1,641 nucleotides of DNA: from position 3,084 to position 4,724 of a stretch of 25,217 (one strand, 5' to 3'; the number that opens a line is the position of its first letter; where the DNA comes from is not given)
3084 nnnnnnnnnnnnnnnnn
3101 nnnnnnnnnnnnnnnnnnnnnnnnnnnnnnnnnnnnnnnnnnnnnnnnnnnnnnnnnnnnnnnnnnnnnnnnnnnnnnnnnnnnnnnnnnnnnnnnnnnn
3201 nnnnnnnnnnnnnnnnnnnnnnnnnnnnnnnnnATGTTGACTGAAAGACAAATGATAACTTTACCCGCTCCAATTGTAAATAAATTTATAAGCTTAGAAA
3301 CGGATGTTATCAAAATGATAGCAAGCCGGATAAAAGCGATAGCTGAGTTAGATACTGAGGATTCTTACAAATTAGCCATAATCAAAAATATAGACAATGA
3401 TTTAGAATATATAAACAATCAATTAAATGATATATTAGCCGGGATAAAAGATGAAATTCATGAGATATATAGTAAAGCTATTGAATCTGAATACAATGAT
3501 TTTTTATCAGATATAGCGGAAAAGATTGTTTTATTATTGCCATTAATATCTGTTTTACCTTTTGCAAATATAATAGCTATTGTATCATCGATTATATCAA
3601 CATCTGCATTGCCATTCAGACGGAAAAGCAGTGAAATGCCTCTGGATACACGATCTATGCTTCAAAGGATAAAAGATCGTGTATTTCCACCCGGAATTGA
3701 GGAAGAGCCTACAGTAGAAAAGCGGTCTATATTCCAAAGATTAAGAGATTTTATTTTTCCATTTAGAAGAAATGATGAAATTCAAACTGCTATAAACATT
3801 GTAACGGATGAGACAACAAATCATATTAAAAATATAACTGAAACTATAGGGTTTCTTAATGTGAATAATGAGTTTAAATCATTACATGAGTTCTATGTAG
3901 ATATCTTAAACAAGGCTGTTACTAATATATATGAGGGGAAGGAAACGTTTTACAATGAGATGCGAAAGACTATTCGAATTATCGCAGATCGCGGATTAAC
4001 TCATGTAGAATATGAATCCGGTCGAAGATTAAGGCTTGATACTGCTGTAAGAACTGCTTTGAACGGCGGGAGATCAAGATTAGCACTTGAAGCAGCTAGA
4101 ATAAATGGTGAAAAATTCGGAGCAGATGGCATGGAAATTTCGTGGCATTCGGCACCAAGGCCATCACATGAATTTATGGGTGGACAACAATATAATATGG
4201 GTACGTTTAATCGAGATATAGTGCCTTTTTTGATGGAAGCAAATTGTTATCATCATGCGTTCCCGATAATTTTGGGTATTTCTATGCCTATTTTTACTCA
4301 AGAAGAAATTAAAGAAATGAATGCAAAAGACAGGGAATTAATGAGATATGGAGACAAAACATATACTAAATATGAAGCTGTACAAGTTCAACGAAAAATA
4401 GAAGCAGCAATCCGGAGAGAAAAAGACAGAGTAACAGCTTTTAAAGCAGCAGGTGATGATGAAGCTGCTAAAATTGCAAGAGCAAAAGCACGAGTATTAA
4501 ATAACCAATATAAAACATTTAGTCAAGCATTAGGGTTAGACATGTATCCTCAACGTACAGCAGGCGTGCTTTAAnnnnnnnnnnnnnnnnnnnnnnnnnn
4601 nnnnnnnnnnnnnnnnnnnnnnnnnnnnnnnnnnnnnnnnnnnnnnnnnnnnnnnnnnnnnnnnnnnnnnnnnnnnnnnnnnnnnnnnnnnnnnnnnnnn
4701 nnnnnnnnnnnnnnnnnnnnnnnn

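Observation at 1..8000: No recognisable major capsid or scaffold gene between the Mu F-like head gene and the neck/tail genes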

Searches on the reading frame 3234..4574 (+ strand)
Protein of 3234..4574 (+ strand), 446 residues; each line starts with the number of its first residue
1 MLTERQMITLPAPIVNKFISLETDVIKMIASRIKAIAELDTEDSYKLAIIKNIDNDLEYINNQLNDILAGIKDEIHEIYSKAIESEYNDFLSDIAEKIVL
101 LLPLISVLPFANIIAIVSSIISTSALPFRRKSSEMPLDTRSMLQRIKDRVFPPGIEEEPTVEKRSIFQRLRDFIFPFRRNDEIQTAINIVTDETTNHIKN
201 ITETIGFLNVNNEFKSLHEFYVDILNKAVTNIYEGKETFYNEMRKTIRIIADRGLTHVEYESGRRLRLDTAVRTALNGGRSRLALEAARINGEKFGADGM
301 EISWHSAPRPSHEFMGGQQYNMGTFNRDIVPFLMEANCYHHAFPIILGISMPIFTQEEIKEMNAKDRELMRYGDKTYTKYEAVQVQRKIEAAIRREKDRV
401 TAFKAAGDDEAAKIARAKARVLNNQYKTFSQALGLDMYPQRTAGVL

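Call 5: search_protein_families(library=phrogs, proteins=[window:3234-4574:+], max_evalue=0.01)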
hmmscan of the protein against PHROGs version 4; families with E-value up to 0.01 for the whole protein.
window:3234-4574:+ (446 aa): 2 families
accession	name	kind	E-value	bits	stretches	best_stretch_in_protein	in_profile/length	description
phrog_581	-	head and packaging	4.1e-48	165.7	2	164-435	109-372/564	minor head protein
phrog_12049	-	head and packaging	0.00016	21.5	0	379-423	305-346/745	head morphogenesis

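Call 6: search_protein_families(library=pfam, proteins=[window:3234-4574:+], max_evalue=0.01)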
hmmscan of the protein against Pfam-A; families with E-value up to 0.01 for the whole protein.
window:3234-4574:+ (446 aa): 1 family
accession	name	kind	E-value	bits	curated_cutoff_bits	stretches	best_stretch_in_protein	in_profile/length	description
PF06152.16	Phage_min_cap2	-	2.1e-51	175.4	26.3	2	175-429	104-364/366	Phage minor capsid protein 2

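Call 10: search_dna_similar(query=window:3234-4574:+, collection=phages, mode=protein, max_rows=30)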
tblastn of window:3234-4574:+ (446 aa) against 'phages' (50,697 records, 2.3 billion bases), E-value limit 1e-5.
Records with a match: 38; places in all: 38; records where one place covers at least 80% of the query: 0.
Best place of each record, by identity: <60% 38.
By first word of the organism name: Bacillus 13; Bacteriophage 9; Clostridium 8; Clostridioides 2; Eggerthella 2; Faecalibacterium 2; Acutalibacter 1; Ruminococcus 1.
By host as written in the record: - 9; Clostridium difficile 6; Bacillus cereus 4; Eggerthella lenta DSM 15644 2; Faecalibacterium prausnitzii 2; Bacillus cereus LH002 2; Bacillus thuringiensis 2; Acutalibacter muris 1; and 10 more.
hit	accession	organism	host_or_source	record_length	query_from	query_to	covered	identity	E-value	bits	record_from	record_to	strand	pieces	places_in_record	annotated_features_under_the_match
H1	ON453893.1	Acutalibacter phage Fontainebleau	Acutalibacter muris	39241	149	444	66%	27.9%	1e-32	137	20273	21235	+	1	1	minor head protein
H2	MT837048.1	Bacteriophage sp.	human fecal samples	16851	190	435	55%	31.8%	2e-28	124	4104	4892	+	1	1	record has no annotation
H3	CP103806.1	Clostridioides phage Hain-Saunders-2022a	Clostridioides difficile ST632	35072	177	435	58%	30.0%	1e-26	119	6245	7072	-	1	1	phage minor capsid protein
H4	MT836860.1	Bacteriophage sp.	human fecal samples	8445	154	441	65%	26.5%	3e-20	100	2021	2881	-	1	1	record has no annotation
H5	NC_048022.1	Eggerthella phage PMBT5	Eggerthella lenta DSM 15644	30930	225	442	49%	34.6%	2e-26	118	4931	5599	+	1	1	minor head protein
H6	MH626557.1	Eggerthella phage PMBT5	Eggerthella lenta DSM 15644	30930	225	442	49%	34.6%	2e-26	118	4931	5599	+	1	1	minor capsid protein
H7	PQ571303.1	Ruminococcus phage RG-TP1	Mediterraneibacter gnavus (Ruminococcus ...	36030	161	435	62%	27.5%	5e-33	138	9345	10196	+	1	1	minor head protein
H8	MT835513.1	Bacteriophage sp.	human fecal samples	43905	187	442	57%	29.3%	1e-24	113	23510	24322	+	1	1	record has no annotation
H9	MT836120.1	Bacteriophage sp.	human fecal samples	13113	176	443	60%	27.9%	2e-16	88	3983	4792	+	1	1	record has no annotation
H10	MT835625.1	Bacteriophage sp.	human fecal samples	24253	190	441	57%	29.6%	5e-21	102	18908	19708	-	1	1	record has no annotation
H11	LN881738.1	Clostridium phage slur17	Escherichia coli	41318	180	441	59%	26.5%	2e-23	109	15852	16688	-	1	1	Phage minor capsid protein 2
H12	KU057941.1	Clostridium phage CDSH1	Clostridium difficile AIU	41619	180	441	59%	26.5%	2e-23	109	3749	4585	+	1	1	minor capsid protein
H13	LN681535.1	Clostridium phage phiCD111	Clostridium difficile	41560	180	441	59%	26.1%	5e-23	108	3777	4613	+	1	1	Minor capsid protein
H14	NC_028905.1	Clostridium phage phiCD111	Clostridium difficile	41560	180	441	59%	26.1%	5e-23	108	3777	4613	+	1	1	minor head protein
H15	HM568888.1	Clostridium phage phiCD38-2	Clostridium difficile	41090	180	441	59%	25.8%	3e-22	105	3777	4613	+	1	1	minor capsid protein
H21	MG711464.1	Faecalibacterium phage FP_Lugh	Faecalibacterium prausnitzii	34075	176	416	54%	26.7%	5e-15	84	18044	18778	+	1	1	minor capsid protein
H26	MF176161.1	Bacillus phage Deep-Purple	Bacillus cereus LH002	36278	195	420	51%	25.6%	1e-7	61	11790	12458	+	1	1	minor capsid protein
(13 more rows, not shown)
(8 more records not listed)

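Call 12: find_encoding_contigs(protein=window:3234-4574:+, flank=10000, max_places=6)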
Protein window:3234-4574:+ (446 aa): 2 contigs read that carry it; 2 places shown.
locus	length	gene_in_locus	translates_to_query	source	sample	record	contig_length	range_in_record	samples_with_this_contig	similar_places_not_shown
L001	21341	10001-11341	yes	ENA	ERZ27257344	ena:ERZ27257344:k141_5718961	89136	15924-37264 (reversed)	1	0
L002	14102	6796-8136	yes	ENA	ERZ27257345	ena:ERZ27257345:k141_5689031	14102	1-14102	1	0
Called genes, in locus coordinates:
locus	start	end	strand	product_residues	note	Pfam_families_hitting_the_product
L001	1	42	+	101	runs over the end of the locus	-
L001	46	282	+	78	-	-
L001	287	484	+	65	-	-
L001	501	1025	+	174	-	-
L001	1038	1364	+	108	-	-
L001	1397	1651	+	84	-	PF11195:Tad2-like (weak)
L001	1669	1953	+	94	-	-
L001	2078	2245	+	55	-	-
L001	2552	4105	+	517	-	PF05133:SPP1_portal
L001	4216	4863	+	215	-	PF06810:Phage_scaffold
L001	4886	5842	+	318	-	PF05065:Phage_capsid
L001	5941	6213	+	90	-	-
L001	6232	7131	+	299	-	-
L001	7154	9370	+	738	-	PF13964:Beta-prop_Calicin (faint), PF01344:Kelch_1 (faint), PF07646:Kelch_2 (faint), PF13415:Beta-prop_FBX42 (faint), PF25210:Kelch_FKB95 (weak)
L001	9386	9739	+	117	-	-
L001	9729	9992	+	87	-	-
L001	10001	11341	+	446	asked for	PF06152:Phage_min_cap2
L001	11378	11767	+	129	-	-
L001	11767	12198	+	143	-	-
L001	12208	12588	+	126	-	PF11114:Minor_capsid_2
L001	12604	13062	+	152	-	-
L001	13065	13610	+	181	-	-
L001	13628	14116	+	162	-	-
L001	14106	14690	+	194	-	PF06854:Phage_Gp15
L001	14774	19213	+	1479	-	PF10145:PhageMin_Tail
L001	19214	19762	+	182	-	-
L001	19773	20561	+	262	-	PF23140:Gp80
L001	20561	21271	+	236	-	-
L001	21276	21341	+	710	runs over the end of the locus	-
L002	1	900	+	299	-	?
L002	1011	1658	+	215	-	PF06810:Phage_scaffold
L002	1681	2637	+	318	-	PF05065:Phage_capsid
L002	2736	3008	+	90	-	-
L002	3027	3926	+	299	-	-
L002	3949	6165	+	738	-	PF13964:Beta-prop_Calicin (faint), PF01344:Kelch_1 (faint), PF07646:Kelch_2 (faint), PF13415:Beta-prop_FBX42 (faint), PF25210:Kelch_FKB95 (weak)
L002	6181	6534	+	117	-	-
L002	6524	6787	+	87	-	-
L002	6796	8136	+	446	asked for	PF06152:Phage_min_cap2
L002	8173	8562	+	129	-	-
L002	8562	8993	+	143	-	-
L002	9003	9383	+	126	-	PF11114:Minor_capsid_2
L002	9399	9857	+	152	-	-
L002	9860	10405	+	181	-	-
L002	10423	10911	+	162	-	-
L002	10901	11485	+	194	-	PF06854:Phage_Gp15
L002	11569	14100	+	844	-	?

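Call 15: get_annotated_region(hit=H1, flank=9000)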
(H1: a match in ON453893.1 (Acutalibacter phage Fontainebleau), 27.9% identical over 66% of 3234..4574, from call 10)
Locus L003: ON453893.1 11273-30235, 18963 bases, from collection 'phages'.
description: Acutalibacter phage Fontainebleau, complete genome.
organism: Acutalibacter phage Fontainebleau (NCBI taxid 2951965)
taxonomy: Viruses
host: Acutalibacter muris; source: feces; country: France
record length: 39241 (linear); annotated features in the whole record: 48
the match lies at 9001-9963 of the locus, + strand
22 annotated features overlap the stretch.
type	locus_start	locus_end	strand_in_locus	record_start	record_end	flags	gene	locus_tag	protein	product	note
CDS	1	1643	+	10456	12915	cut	-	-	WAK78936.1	DNA helicase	rasttk_feature_creation_tool=/opt/patric-common/ runtime/bin/phanotate version 1.5.0; ...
CDS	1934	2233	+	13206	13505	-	-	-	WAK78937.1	endonuclease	rasttk_feature_creation_tool=/opt/patric-common/ runtime/bin/phanotate version 1.5.0; HHpred against PHROGS v3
CDS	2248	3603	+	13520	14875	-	-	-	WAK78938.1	DNA helicase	rasttk_feature_creation_tool=/opt/patric-common/ runtime/bin/phanotate version 1.5.0; HHpred against PHROGS v3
CDS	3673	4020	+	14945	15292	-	-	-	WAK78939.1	nucleoside 2-deoxyribosyltransferase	rasttk_feature_creation_tool=/opt/patric-common/ runtime/bin/phanotate version 1.5.0; HHpred against PHROGS v3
CDS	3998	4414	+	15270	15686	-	-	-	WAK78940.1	transcriptional regulator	rasttk_feature_creation_tool=/opt/patric-common/ runtime/bin/phanotate version 1.5.0; HHpred against PHROGS v3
CDS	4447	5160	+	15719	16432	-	-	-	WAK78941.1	type II, N6M-methyladenine DNA methyltransferase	rasttk_feature_creation_tool=/opt/patric-common/ runtime/bin/phanotate version 1.5.0; ...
CDS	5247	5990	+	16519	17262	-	-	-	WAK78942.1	terminase small subunit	rasttk_feature_creation_tool=/opt/patric-common/ runtime/bin/phanotate version 1.5.0; HHpred against PHROGS v3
CDS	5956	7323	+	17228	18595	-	-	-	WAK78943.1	terminase large subunit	rasttk_feature_creation_tool=/opt/patric-common/ runtime/bin/phanotate version 1.5.0; HHpred against PHROGS v3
CDS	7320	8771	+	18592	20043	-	-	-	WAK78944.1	portal protein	rasttk_feature_creation_tool=/opt/patric-common/ runtime/bin/phanotate version 1.5.0; HHpred against PHROGS v3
CDS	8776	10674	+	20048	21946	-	-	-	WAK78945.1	minor head protein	rasttk_feature_creation_tool=/opt/patric-common/ runtime/bin/phanotate version 1.5.0; ...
CDS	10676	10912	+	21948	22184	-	-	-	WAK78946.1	hypothetical protein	rasttk_feature_creation_tool=/opt/patric-common/ runtime/bin/phanotate version 1.5.0; ...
CDS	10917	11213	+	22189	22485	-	-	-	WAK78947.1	peptidase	rasttk_feature_creation_tool=/opt/patric-common/ runtime/bin/phanotate version 1.5.0; HHpred against PHROGS v3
CDS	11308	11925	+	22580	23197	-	-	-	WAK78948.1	head scaffolding protein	rasttk_feature_creation_tool=/opt/patric-common/ runtime/bin/phanotate version 1.5.0; HHpred against PHROGS v3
CDS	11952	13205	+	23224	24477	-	-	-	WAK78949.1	major head protein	rasttk_feature_creation_tool=/opt/patric-common/ runtime/bin/phanotate version 1.5.0; HHpred against PHROGS v3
CDS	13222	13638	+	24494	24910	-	-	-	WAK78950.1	head-tail protein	rasttk_feature_creation_tool=/opt/patric-common/ runtime/bin/phanotate version 1.5.0; HHpred against PHROGS v3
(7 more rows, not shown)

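Call 16: get_annotated_region(hit=H7, flank=9000)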
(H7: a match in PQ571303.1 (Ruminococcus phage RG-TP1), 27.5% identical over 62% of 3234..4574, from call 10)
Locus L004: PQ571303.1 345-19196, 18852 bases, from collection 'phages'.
description: Ruminococcus phage RG-TP1, complete genome.
organism: Ruminococcus phage RG-TP1 (NCBI taxid 3385251)
taxonomy: Viruses
host: Mediterraneibacter gnavus (Ruminococcus gnavus) DB_YZ_1; source: antibiotic induction; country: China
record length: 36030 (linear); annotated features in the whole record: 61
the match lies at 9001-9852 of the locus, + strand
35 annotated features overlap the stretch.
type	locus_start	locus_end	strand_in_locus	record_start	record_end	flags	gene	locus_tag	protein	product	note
CDS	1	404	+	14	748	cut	-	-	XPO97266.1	DNA primase/helicase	RG-TP1_gp1; RG-TP1_gp1; Annot2=(structure alignment-afuniprot50) AF-A0A373PQB3-F1-model_v4 DUF927 domain-containing ...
CDS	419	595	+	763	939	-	-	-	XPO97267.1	Arc-like repressor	RG-TP1_gp2; RG-TP1_gp2; None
CDS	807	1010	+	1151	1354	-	-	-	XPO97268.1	hypothetical protein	RG-TP1_gp3; RG-TP1_gp3; None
CDS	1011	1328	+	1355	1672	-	-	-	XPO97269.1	hypothetical protein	RG-TP1_gp4; RG-TP1_gp4; None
CDS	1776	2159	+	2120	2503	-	-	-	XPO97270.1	hypothetical protein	RG-TP1_gp5; RG-TP1_gp5; None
CDS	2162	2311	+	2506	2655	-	-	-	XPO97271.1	hypothetical protein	RG-TP1_gp6; RG-TP1_gp6; None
CDS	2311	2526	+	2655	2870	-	-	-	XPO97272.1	hypothetical protein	RG-TP1_gp7; RG-TP1_gp7; None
CDS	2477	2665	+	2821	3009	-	-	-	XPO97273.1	hypothetical protein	RG-TP1_gp8; RG-TP1_gp8; None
CDS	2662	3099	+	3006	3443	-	-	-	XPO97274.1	DUF551 domain-containing protein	RG-TP1_gp9; RG-TP1_gp9; None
CDS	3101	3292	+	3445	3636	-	-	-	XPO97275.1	hypothetical protein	RG-TP1_gp10; RG-TP1_gp10; None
CDS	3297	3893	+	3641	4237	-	-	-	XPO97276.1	hypothetical protein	RG-TP1_gp11; RG-TP1_gp11; None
CDS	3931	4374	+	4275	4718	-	-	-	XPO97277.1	hypothetical protein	RG-TP1_gp12; RG-TP1_gp12; None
CDS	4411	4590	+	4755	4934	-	-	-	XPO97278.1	hypothetical protein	RG-TP1_gp13; RG-TP1_gp13; None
CDS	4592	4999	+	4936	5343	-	-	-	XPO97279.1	transcriptional regulator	RG-TP1_gp14; RG-TP1_gp14; Annot2=(structure alignment-afuniprot50) AF-A0A416P599-F1-model_v4 RNA polymerase subunit ...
CDS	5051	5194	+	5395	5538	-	-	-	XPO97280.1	hypothetical protein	RG-TP1_gp15; RG-TP1_gp15; None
CDS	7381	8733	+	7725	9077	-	-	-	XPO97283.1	portal protein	RG-TP1_gp18; RG-TP1_gp18; Annot2=(hmm profile search-phrog [Rank2]) phrog_533 portal protein;Annot3=(structure ...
CDS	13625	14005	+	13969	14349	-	-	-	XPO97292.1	head-tail adaptor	RG-TP1_gp27; RG-TP1_gp27; Annot2=(hmm profile search-phrog [Rank2]) phrog_541 head-tail adaptor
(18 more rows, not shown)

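Call 21: search_protein_families(library=pfam, proteins=[L001:2552-4105:+, L001:4216-4863:+, L001:4886-5842:+, L001:5941-6213:+, L001:6232-7131:+, L001:501-1025:+, L001:1038-1364:+, L001:1397-1651:+, L001:1669-1953:+, L001:2009-2245:+], max_evalue=0.01)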
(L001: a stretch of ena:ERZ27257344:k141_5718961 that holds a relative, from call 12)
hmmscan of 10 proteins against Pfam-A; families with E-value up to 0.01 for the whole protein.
L001:2552-4105:+ (517 aa): 1 family
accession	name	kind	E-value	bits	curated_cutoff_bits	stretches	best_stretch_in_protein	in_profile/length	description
PF05133.19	SPP1_portal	-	2.6e-12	46.9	25.5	1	5-451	15-391/416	Phage portal protein, SPP1 Gp6-like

L001:4216-4863:+ (215 aa): 5 families
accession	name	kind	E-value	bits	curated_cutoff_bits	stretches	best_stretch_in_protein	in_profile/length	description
PF06810.17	Phage_scaffold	-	1e-19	71.6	35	1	1-179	1-163/170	Phage capsid assembly scaffolding protein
PF22885.1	DUF7020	-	0.0021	18.8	25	0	17-164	4-130/131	Domain of unknown function (DUF7020)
PF04859.17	DUF641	-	0.0027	18.5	27.6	0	3-62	58-117/127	Plant protein of unknown function (DUF641)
PF23460.1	ZMYND8_CC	-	0.0034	18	27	0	76-104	5-33/65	ZMYND8 protein coiled-coil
PF12329.13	TMF_DNA_bd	-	0.0076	16.7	35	1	26-97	2-72/74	TATA element modulatory factor 1 DNA binding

L001:4886-5842:+ (318 aa): 1 family
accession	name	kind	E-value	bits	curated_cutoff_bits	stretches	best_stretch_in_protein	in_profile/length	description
PF05065.19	Phage_capsid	-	3.8e-19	69.6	24.2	1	14-294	3-271/280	Phage capsid family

L001:5941-6213:+ (90 aa): 0 families

L001:6232-7131:+ (299 aa): 1 family
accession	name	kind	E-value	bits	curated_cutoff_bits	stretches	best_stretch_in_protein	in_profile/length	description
PF24243.1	Phage_tail_C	-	0.00022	20.9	23.7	1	15-30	11-26/26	Phage tail tip domain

L001:501-1025:+ (174 aa): 0 families

L001:1038-1364:+ (108 aa): 0 families

L001:1397-1651:+ (84 aa): 1 family
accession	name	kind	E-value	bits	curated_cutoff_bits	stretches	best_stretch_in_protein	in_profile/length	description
PF11195.14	Tad2-like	-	1.2e-07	32.6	25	1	1-68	1-72/73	Thoeris anti-defense 2-like domain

L001:1669-1953:+ (94 aa): 0 families

L001:2009-2245:+ (78 aa): 0 families

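Call 22: search_protein_families(library=phrogs, proteins=[L001:2552-4105:+, L001:4216-4863:+, L001:4886-5842:+, L001:5941-6213:+, L001:6232-7131:+, L001:501-1025:+, L001:1038-1364:+, L001:1397-1651:+, L001:1669-1953:+, L001:2009-2245:+], max_evalue=0.01)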
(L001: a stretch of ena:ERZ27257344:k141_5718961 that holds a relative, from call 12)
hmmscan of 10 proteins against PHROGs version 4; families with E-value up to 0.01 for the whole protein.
L001:2552-4105:+ (517 aa): 2 families
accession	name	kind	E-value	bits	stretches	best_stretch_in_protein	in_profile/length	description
phrog_533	-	head and packaging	3.9e-79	267.5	1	1-467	31-476/495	portal protein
phrog_64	-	head and packaging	0.0072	15.8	0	379-451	406-476/547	portal protein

L001:4216-4863:+ (215 aa): 1 family
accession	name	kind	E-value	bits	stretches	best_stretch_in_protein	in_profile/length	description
phrog_194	-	head and packaging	2.8e-18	67.8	1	1-184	21-195/335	head scaffolding protein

L001:4886-5842:+ (318 aa): 1 family
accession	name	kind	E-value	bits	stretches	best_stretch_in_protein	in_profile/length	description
phrog_10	-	head and packaging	4.4e-41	142.6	1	9-295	362-627/752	major head protein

L001:5941-6213:+ (90 aa): 0 families

L001:6232-7131:+ (299 aa): 1 family
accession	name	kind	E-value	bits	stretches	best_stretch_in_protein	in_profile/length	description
phrog_27373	-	tail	0.0018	17.5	1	64-87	293-316/943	tail protein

L001:501-1025:+ (174 aa): 0 families

L001:1038-1364:+ (108 aa): 0 families

L001:1397-1651:+ (84 aa): 2 families
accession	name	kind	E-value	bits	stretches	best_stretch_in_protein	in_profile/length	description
phrog_643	-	transcription regulation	3.4e-05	25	1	17-75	16-78/84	transcriptional regulator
phrog_1048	-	unknown function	0.0024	18.8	1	1-79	110-204/211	-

L001:1669-1953:+ (94 aa): 7 families
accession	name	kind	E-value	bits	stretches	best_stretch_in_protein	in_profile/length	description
phrog_419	-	unknown function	1.6e-27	97.7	1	1-94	38-124/300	-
phrog_1810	-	unknown function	1.5e-23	84.6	1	4-94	7-93/166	-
phrog_4502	-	unknown function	7.3e-20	72.8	1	5-94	2-87/190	-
phrog_19511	-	unknown function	9.6e-10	39.6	1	5-90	2-85/155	-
phrog_33170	-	unknown function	1.5e-07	32.6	1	14-90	43-118/124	-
phrog_4159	-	other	6.7e-05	23.3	1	5-93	2-83/270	nucleotide pyrophosphohydrolase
phrog_36774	-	unknown function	0.0089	17.5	0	56-91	42-77/86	-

L001:2009-2245:+ (78 aa): 0 families
